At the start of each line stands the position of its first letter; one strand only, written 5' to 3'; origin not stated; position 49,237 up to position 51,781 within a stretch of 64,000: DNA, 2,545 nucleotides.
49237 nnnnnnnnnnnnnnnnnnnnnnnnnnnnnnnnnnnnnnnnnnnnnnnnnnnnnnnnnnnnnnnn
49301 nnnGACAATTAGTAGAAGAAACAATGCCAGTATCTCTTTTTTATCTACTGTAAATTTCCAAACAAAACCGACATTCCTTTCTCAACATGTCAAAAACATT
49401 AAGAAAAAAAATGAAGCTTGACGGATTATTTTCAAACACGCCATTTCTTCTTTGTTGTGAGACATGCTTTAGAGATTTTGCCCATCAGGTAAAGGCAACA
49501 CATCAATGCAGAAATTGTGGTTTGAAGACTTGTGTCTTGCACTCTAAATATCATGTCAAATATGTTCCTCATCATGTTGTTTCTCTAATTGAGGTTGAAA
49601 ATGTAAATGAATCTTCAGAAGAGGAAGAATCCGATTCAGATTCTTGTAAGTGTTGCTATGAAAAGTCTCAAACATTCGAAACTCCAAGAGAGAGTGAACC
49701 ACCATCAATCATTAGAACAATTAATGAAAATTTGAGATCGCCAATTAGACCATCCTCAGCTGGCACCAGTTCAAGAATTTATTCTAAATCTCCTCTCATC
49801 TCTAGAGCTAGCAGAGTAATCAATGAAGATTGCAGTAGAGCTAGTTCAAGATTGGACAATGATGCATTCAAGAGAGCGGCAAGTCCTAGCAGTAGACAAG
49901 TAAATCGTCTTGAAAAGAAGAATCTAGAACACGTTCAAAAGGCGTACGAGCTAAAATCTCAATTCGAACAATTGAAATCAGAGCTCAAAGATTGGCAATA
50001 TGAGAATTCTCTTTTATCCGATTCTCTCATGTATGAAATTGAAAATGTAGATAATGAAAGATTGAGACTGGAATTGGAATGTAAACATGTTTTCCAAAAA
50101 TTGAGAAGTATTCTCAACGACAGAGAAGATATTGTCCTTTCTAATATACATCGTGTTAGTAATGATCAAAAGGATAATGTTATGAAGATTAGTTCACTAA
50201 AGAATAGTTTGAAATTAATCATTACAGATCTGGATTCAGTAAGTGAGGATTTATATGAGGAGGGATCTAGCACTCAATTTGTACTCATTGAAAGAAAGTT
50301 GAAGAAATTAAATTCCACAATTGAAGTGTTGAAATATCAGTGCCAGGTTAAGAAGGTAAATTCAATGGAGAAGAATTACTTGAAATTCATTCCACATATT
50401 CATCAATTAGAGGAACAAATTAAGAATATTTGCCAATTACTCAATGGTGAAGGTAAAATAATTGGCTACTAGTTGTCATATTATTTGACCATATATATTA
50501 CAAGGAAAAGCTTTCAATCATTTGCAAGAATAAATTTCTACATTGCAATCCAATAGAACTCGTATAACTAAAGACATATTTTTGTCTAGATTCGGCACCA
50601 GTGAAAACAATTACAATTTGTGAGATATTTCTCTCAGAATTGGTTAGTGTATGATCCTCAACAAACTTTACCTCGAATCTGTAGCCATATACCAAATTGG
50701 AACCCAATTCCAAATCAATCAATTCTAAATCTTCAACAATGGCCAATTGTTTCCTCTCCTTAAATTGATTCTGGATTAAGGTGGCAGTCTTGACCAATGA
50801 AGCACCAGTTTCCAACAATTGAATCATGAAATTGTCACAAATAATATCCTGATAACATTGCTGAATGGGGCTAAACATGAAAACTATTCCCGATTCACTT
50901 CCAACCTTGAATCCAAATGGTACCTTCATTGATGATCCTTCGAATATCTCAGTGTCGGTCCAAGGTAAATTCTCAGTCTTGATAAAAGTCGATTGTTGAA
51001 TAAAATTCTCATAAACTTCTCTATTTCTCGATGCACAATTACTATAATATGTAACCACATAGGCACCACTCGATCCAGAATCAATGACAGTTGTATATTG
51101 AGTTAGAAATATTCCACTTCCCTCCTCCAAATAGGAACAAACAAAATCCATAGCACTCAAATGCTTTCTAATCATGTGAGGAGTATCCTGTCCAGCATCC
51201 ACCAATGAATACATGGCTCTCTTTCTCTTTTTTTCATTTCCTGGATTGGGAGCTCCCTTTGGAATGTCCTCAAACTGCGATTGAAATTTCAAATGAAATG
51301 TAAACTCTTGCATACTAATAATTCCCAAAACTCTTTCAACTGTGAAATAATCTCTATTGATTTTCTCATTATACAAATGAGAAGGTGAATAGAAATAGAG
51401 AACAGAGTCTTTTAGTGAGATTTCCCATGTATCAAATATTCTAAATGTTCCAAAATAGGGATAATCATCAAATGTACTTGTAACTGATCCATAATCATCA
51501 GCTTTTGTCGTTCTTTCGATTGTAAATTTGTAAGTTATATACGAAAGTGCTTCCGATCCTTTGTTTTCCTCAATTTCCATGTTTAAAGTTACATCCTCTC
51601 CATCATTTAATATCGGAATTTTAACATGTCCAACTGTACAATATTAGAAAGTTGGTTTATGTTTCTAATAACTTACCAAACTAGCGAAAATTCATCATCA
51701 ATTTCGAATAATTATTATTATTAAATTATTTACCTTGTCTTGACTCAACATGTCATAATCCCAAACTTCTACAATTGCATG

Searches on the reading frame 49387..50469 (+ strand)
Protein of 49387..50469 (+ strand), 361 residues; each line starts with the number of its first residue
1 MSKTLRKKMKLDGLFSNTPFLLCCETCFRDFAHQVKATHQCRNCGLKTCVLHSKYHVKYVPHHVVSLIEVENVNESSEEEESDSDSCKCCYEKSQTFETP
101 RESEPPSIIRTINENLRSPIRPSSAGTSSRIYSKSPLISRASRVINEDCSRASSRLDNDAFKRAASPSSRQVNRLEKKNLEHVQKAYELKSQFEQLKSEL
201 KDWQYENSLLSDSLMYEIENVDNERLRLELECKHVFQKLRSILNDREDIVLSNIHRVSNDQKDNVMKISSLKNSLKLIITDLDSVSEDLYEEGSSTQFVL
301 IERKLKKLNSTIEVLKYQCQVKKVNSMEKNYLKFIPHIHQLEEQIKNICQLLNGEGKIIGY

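Call 65: find_encoding_contigs(protein=window:49387-50469:+, flank=4000, max_places=3)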
Protein window:49387-50469:+ (361 aa): no gene with exactly this product is on record in the collection.

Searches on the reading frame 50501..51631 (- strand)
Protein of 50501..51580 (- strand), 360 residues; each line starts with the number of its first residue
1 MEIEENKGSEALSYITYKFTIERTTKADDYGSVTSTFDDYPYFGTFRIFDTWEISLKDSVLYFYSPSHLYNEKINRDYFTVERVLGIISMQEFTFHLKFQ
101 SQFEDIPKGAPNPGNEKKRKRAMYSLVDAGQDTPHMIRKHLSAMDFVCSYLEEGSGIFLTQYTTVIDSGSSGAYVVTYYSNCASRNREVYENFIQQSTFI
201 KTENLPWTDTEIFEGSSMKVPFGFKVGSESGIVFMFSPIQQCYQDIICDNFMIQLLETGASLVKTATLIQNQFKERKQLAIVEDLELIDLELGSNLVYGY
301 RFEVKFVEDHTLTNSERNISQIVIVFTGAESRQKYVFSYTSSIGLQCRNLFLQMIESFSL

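Call 37: list_cluster_members(proteins=[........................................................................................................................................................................, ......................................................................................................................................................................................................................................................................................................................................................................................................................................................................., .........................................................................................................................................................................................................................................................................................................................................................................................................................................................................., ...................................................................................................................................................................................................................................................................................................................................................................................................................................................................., window:50501-51580:-])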
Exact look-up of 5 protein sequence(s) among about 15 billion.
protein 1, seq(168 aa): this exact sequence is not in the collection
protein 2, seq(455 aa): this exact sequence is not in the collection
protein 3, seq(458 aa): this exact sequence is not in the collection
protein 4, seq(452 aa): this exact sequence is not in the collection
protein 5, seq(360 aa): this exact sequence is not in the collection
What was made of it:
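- Tried and rejected: Exact look-up of my spliced proteins (N. gruberi 455 and 458 aa, N. fowleri 452 aa, N. lovaniensis 168 aa): none is in the collection (call 37).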

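Call 60: predict_structure(alignment_id=A4)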
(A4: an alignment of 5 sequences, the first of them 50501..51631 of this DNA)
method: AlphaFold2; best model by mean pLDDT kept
length: 377 residues; sequences in the alignment: 5
mean_pLDDT: 43.2   pTM: 0.35
mean pLDDT of the five models: 43.2, 37.1, 35.9, 33.8, 31.3
residues with pLDDT >= 90: 0; 70-90: 34; 50-70: 107; < 50: 236
segments of 3 or more residues with pLDDT < 50: 1-69, 71-78, 85-92, 100-176, 184-190, 200-202, 213-266, 328-330, 373-377
pLDDT, mean of each block of 10 residues (from residue 1): 24 26 28 26 27 27 42 47 50 54 34 28 31 26 22 25 36 47 46 55 52 39 27 27 30 34 43 67 74 59 69 71 57 65 68 65 53 44
secondary structure, 60 per line:
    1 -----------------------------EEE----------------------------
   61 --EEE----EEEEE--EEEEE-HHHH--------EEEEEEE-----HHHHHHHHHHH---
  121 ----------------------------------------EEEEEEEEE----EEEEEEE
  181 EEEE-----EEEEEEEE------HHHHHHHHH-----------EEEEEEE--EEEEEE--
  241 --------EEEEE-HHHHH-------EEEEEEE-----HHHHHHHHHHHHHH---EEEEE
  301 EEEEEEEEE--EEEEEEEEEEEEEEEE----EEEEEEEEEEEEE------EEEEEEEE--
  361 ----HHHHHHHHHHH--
elements in order: E30-32 E63-65 E70-74 E77-81 H83-86 E95-101 H107-117 E161-169 E174-184 E190-197 H204-212 E224-230 E233-238 E249-253 H255-259 E267-273 H279-292 E296-309 E312-327 E332-344 E351-358 H365-375
